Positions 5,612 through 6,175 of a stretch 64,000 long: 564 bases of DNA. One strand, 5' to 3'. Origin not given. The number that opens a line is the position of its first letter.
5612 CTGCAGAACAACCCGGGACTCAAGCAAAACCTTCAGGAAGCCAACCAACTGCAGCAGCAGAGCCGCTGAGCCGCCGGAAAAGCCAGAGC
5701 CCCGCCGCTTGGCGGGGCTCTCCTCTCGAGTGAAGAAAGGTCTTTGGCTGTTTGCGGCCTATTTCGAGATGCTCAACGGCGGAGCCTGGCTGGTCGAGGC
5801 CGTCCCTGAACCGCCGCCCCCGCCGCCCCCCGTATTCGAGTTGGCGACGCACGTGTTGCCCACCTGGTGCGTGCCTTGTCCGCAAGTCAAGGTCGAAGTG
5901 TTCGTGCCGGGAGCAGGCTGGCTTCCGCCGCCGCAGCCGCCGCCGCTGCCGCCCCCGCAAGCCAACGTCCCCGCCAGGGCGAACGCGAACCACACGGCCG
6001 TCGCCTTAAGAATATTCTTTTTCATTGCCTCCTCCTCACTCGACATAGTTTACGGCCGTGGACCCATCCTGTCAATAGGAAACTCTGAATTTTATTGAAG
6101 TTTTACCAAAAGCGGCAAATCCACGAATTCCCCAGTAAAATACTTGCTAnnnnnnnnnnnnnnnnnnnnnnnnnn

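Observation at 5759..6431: Tandem paralogous small proteins sharing a C-x4-HQ-x-G-x2-C-V-x-N motif and a duplicated 5'UTR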

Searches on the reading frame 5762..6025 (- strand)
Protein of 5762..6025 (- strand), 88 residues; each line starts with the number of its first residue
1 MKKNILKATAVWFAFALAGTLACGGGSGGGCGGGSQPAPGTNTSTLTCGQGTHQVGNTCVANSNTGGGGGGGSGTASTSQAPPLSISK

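Call 7: search_protein_families(library=pfam, proteins=[window:5762-6025:-], max_evalue=10)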
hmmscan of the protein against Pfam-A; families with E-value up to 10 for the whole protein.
seq(88 aa): 0 families

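Call 9: find_homologous_proteins(query=window:5762-6025:-, max_evalue=10)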
Query seq(88 aa) (88 aa): 4 proteins with E <= 10 among 169 candidates.
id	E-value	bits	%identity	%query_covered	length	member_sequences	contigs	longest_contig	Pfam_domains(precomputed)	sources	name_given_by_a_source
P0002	4.6e-19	86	56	94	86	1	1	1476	-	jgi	jgi:hypothetical protein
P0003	1.3e-16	78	63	76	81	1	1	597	-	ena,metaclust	metaclust:\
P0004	2.1e-3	36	71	19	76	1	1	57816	-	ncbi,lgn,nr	ncbi:MAG: hypothetical protein NTY77_18225 [Elusimicrobia bacterium]|nr:hypothetical protein [Elusim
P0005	7.2e-1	28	100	7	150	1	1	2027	PF13442.12,PF00034.27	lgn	-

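Call 12: find_encoding_contigs(protein=P0004, flank=10000, max_places=4)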
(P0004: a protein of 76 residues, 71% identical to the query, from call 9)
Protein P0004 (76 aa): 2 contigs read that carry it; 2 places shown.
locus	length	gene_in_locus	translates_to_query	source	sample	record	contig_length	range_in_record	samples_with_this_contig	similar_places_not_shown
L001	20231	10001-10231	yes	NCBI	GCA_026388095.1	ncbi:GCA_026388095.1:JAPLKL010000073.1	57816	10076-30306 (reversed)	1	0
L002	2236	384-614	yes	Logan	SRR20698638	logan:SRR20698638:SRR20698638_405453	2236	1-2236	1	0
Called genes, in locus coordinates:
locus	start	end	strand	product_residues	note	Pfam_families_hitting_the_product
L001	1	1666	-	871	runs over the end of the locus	PF04932:Wzy_C, PF13428:TPR_14 (faint), PF13432:TPR_16 (faint), PF13424:TPR_12 (faint), PF13181:TPR_8 (faint), PF13374:TPR_10 (faint), PF00515:TPR_1, PF07719:TPR_2, +1 more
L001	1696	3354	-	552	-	PF13231:PMT_2 (weak)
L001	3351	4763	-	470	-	PF00535:Glycos_transf_2, PF13641:Glyco_tranf_2_3 (weak), PF13489:Methyltransf_23, PF08241:Methyltransf_11, PF08242:Methyltransf_12, PF13649:Methyltransf_25, PF13847:Methyltransf_31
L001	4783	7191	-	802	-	PF00535:Glycos_transf_2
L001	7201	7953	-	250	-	-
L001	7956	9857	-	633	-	PF13522:GATase_6, PF13537:GATase_7, PF00733:Asn_synthase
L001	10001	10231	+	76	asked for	-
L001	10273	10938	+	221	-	-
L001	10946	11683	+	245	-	PF00515:TPR_1 (faint), PF07719:TPR_2 (faint), PF13432:TPR_16 (faint), PF13181:TPR_8 (faint), PF13371:TPR_9 (faint)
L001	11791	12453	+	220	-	-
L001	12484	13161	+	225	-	-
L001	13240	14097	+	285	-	-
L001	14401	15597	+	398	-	-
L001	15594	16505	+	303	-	-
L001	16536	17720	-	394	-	PF00072:Response_reg, PF07228:SpoIIE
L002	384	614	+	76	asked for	-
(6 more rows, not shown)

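Call 13: find_encoding_contigs(protein=P0002, flank=5000, max_places=4)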
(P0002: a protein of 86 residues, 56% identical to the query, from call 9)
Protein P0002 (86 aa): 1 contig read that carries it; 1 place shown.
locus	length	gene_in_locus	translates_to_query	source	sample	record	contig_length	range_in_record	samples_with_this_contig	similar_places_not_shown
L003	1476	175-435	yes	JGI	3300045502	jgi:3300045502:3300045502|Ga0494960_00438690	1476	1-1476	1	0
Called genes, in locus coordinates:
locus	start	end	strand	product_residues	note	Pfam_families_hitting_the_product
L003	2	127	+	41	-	?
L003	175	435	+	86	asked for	-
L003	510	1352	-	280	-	-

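Call 18: find_homologous_proteins(query=A2, max_evalue=10)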
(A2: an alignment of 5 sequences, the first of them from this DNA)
Query A2 (5 sequences) (88 aa, profile of the alignment): 10 proteins with E <= 10 among 8000 candidates.
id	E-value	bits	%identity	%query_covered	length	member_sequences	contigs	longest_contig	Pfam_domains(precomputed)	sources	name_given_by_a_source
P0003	3.6e-31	125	63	76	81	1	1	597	-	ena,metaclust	metaclust:\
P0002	7.4e-27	111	56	94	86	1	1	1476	-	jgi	jgi:hypothetical protein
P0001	4.3e-23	99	32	63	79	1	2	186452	-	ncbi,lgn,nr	ncbi:MAG: hypothetical protein HY077_06695 [Elusimicrobia bacterium]|nr:hypothetical protein [Elusim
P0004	1.4e-20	91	71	19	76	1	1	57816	-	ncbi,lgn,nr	ncbi:MAG: hypothetical protein NTY77_18225 [Elusimicrobia bacterium]|nr:hypothetical protein [Elusim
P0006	5.1e-19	86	52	100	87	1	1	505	-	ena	-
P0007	1.4e-17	81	53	97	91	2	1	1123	-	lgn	-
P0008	2.0e-15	75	60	28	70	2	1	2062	-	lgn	-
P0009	6.3e-2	31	55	24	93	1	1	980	-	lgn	-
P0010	4.6e-1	29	-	-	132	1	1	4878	-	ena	-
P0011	4.7e-1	28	-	-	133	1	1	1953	-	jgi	jgi:hypothetical protein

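Call 32: search_protein_representatives(alignment_id=A3)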
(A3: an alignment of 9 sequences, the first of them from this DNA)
Query: 9 sequences, 85 profile positions. Proteins with E-value up to 0.001 (for the whole library): 169; up to 1e-10: 23; up to 1e-30: 0. The best 150 are listed.
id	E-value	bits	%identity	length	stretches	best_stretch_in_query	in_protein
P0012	4.1e-30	119.9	-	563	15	44-61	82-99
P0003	2.0e-27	111.3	-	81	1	1-80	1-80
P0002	1.7e-25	105.1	-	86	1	1-84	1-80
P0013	8.0e-21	90.1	-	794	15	39-63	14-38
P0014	2.2e-20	88.7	-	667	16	46-65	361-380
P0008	1.9e-19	85.7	-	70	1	1-63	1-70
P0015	3.9e-19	84.7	-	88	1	1-83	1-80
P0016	1.0e-18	83.4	-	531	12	45-62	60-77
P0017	1.9e-17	79.3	-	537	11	45-65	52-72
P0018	1.0e-15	73.7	-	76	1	1-77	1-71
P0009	2.0e-15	72.8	-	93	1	1-83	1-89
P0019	1.0e-14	70.5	-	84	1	1-83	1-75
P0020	7.0e-14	67.9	-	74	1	1-64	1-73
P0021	7.1e-14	67.8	-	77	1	1-69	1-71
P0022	3.1e-12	62.6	-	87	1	1-82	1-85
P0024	5.5e-12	61.8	-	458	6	45-63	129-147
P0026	1.4e-11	60.5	-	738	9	43-71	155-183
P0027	2.3e-11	59.8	-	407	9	34-61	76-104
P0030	5.1e-11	58.7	-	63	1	1-66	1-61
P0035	3.6e-10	56.0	-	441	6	10-64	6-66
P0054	3.9e-08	49.4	-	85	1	7-69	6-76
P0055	3.9e-08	49.4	-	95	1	7-82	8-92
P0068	5.5e-07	45.8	-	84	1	32-70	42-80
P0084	2.7e-06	43.6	-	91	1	26-83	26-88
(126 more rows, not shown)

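Call 35: search_protein_families(library=pfam, proteins=[P0012, P0013, P0014, P0016, P0024, P0035, P0027, P0026], max_evalue=1)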
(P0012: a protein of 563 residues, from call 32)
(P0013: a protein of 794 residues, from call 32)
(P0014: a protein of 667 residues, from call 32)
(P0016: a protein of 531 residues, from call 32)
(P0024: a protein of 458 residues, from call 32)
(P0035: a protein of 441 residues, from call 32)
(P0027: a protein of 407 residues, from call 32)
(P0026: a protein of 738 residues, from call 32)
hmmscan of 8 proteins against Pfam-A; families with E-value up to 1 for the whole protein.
P0012 (563 aa): 1 family
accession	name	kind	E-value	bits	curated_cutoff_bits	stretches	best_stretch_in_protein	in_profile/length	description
PF14382.12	ECR1_N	-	4.3e-06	26.8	27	0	80-96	10-26/38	Exosome complex exonuclease RRP4 N-terminal region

P0013 (794 aa): 0 families

P0014 (667 aa): 1 family
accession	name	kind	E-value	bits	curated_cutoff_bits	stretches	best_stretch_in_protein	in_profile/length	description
PF13360.13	PQQ_2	-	0.0062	16.6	27.6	1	397-505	129-231/233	Outer membrane protein assembly factor BamB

P0016 (531 aa): 2 families
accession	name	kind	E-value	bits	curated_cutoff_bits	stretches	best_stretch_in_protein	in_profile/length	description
PF01551.29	Peptidase_M23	-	2.4e-19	69.8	28.7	1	283-378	5-88/96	Peptidase family M23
PF14382.12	ECR1_N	-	0.00033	20.8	27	0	98-111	12-25/38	Exosome complex exonuclease RRP4 N-terminal region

P0024 (458 aa): 2 families
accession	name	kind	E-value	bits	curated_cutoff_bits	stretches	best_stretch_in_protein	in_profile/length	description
PF01683.23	EB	-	0.1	13.1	24.3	0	84-84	22-22/52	EB module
PF06283.17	ThuA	-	0.13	13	33.4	1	283-338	35-87/209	Trehalose utilisation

P0035 (441 aa): 0 families

P0027 (407 aa): 2 families
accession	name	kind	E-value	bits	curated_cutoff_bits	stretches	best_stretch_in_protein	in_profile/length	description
PF17264.7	DUF5330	-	4.9e-06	26.9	27.5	1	79-96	18-35/65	Family of unknown function (DUF5330)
PF19010.6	DUF5739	-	0.093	13.1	25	1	277-297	75-95/114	Family of unknown function (DUF5739)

P0026 (738 aa): 1 family
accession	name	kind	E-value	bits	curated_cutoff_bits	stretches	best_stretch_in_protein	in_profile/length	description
PF24590.1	DUF7615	-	0.03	15.2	27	1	248-301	11-64/106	Domain of unknown function (DUF7615)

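Call 36: search_protein_families(library=ncbifam, proteins=[window:5762-6025:-, P0012, P0013, P0014, P0016, P0024, P0035, P0018, P0030], max_evalue=1)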
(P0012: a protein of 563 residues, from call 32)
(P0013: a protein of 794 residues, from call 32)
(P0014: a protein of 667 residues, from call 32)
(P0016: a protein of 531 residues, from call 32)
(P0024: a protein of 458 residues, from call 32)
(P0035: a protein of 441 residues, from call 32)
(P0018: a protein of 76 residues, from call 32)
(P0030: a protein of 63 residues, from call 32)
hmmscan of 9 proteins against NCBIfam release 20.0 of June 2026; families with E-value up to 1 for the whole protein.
seq(88 aa): 1 family
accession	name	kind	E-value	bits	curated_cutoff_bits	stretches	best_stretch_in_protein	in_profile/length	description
NF033865.1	fusolisin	equivalog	0.0033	15.5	999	1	1-41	1-42/1006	fusolisin family autotransporter serine protease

P0012 (563 aa): 1 family
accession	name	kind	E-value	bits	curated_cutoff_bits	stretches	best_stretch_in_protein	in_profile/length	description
NF011266.0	PRK14672.1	equivalog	0.71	8.1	1504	0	166-201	514-549/691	excinuclease ABC subunit C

P0013 (794 aa): 1 family
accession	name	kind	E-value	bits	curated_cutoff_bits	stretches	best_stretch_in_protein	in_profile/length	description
NF041328.1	C_rich_MXAN6577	subfamily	2.4e-06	27.5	100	3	181-298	14-128/145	MXAN_6577-like cysteine-rich protein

P0014 (667 aa): 2 families
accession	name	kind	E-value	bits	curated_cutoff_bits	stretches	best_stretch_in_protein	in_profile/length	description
NF008351.0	PRK11138.1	equivalog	0.0066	15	423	1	387-502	70-181/394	outer membrane protein assembly factor BamB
TIGR03300.1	assembly_YfgL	equivalog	0.027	13.1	285.2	1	391-477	70-143/377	outer membrane protein assembly factor BamB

P0016 (531 aa): 12 families
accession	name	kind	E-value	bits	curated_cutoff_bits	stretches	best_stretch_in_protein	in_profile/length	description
NF008652.0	PRK11649.1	equivalog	5.7e-17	61.5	341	1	283-378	315-398/439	murein DD-endopeptidase MepM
NF052530.1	Heli_ShapePgp3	exception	4.9e-13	48.8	300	1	285-377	171-251/270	peptidoglycan metallopeptidase Pgp3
NF052336.1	PdgHdaseHSB100310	equivalog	1.5e-11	44.2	500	1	267-378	46-142/316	peptidoglycan hydrolase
NF053825.1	PdgNdpepShyA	equivalog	1.6e-10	40.2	700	1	285-376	300-379/425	peptidoglycan DD-endopeptidase ShyA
NF053824.1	PdgNdpepShyC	equivalog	7.6e-07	28.4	700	1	320-375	325-378/429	peptidoglycan DD-endopeptidase ShyC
NF040883.1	amid_act_ActS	equivalog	1.9e-05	24.1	375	1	273-377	128-220/242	amidase activator ActS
NF053738.1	S2SprSpoIIQBc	equivalog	8.8e-05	22.2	250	1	293-377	136-210/232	stage II sporulation protein SpoIIQ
NF052529.1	PG_M23_Pgp6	exception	0.00025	19.9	600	1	322-377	366-419/452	peptidoglycan metallopeptidase Pgp6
NF008644.1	PRK11637.1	equivalog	0.0018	17.3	270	1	322-377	317-370/385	murein hydrolase activator EnvC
NF041208.1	celldiv_DipM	equivalog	0.0019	17.5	740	1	283-377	321-404/419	cell division endopeptidase DipM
NF050804.1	CellDivDipMCaul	equivalog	0.004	16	900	1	284-377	531-613/634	cell division endopeptidase DipM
NF008123.1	PRK10871.1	equivalog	0.012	15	311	1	273-377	257-349/365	murein hydrolase activator NlpD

P0024 (458 aa): 0 families

P0035 (441 aa): 0 families

P0018 (76 aa): 0 families

P0030 (63 aa): 1 family
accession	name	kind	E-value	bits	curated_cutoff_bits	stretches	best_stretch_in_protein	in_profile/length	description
NF033865.1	fusolisin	equivalog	0.59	8.1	999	1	1-40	1-41/1006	fusolisin family autotransporter serine protease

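Call 37: predict_structure(alignment_id=A3)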
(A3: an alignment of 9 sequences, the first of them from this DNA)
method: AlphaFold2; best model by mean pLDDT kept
length: 88 residues; sequences in the alignment: 9
mean_pLDDT: 54.8   pTM: 0.23
mean pLDDT of the five models: 54.8, 53.5, 53.3, 52.2, 52.1
residues with pLDDT >= 90: 0; 70-90: 16; 50-70: 33; < 50: 39
segments of 3 or more residues with pLDDT < 50: 24-42, 66-72, 74-81, 83-85
pLDDT, mean of each block of 10 residues (from residue 1): 54 54 47 44 62 81 56 45 48
secondary structure, 60 per line:
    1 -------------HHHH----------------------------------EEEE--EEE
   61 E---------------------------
elements in order: H14-17 E52-55 E58-61

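Call 52: list_cluster_members(proteins=[P0054, P0055, P0084, P0068, P0018, P0019, P0020, P0022, P0012, P0016])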
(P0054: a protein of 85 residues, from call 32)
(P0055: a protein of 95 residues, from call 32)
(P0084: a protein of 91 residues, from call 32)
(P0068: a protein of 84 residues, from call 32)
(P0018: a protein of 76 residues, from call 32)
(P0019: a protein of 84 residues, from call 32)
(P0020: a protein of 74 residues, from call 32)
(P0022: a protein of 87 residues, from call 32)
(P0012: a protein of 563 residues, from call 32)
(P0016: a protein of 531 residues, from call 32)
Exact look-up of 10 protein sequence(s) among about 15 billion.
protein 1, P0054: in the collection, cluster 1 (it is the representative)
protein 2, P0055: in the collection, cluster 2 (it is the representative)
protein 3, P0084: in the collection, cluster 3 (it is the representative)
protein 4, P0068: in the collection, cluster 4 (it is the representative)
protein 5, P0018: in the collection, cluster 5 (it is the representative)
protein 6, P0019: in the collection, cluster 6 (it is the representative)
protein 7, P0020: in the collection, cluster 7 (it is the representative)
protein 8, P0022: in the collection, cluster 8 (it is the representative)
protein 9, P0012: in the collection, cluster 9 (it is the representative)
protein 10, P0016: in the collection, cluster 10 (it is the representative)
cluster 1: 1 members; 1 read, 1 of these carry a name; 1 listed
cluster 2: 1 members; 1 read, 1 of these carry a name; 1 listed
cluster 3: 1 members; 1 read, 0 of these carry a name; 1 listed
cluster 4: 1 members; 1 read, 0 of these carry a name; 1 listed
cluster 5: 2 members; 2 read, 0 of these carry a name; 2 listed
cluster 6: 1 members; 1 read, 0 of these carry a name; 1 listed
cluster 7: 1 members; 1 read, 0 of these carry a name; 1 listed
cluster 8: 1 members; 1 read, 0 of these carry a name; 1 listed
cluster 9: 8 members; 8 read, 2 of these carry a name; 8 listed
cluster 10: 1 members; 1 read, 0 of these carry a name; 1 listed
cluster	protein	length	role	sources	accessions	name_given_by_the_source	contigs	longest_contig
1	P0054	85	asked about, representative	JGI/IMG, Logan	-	hypothetical protein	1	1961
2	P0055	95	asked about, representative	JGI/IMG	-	hypothetical protein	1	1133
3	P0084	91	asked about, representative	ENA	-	-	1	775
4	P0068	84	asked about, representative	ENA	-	-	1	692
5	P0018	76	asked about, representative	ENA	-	-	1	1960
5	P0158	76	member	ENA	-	-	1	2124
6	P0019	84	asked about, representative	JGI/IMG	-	-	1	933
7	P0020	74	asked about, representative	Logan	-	-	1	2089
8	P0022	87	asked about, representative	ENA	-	-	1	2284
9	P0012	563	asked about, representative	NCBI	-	-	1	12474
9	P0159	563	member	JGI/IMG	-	hypothetical protein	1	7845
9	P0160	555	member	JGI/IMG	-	hypothetical protein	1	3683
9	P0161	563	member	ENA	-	-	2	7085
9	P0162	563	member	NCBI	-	-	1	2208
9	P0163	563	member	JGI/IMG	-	-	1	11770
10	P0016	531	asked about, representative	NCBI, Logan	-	-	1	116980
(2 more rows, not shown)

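Call 53: find_encoding_contigs(protein=P0054, flank=3000, max_places=3)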
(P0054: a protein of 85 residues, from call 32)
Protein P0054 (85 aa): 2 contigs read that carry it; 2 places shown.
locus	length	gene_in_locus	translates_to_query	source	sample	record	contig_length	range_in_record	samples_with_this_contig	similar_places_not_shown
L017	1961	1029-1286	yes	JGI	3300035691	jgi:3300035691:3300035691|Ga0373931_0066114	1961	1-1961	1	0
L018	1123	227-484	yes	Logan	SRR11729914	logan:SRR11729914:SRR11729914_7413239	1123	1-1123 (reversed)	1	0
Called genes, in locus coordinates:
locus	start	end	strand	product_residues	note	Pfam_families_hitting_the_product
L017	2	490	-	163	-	?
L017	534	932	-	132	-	-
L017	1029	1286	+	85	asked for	-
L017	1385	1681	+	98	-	-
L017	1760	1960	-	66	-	?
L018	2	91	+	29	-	?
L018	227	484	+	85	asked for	-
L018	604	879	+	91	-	-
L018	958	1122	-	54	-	?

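Call 54: find_encoding_contigs(protein=P0055, flank=3000, max_places=3)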
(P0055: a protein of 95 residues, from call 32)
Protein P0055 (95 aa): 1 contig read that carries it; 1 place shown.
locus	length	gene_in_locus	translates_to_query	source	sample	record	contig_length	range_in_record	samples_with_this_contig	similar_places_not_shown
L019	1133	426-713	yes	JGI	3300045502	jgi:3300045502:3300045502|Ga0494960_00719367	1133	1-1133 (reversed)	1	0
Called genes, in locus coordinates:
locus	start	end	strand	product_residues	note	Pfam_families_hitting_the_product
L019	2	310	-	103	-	?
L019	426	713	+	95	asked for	-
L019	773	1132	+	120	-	?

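Call 58: predict_structure(protein=P0024)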
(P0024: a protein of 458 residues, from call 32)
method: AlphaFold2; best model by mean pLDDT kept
length: 458 residues; sequences in the alignment: 1
mean_pLDDT: 44.3   pTM: 0.32
mean pLDDT of the five models: 44.3, 40.0, 39.1, 38.7, 34.7
residues with pLDDT >= 90: 0; 70-90: 42; 50-70: 130; < 50: 286
segments of 3 or more residues with pLDDT < 50: 1-31, 147-252, 260-284, 339-458
pLDDT, mean of each block of 10 residues (from residue 1): 40 39 42 63 59 62 64 74 67 64 63 73 70 70 52 26 28 26 24 24 29 29 31 34 37 52 36 39 53 70 59 56 63 55 42 33 28 23 25 24 30 30 29 36 35 30
secondary structure, 60 per line:
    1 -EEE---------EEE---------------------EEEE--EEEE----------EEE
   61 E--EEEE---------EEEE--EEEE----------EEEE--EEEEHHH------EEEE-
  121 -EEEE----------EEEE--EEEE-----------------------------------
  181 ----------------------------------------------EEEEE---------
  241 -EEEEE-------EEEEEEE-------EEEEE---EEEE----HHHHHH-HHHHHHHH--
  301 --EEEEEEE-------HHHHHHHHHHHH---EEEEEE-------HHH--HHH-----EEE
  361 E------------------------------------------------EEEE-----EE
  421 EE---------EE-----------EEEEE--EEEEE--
elements in order: E2-4 E14-16 E38-41 E44-47 E58-61 E64-67 E77-80 E83-86 E97-100 E103-106 E116-119 E122-125 E136-139 E142-145 E227-231 E242-246 E254-260 E268-272 E276-279 H284-289 H291-298 E303-309 H317-328 E332-337 E358-361 E410-413 E419-422 E445-449 E452-456

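Call 59: search_solved_structures(query=P0012, max_evalue=1, show_alignments=2)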
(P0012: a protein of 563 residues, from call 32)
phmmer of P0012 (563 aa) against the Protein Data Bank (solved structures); distinct sequences matched with E-value up to 1: 0.
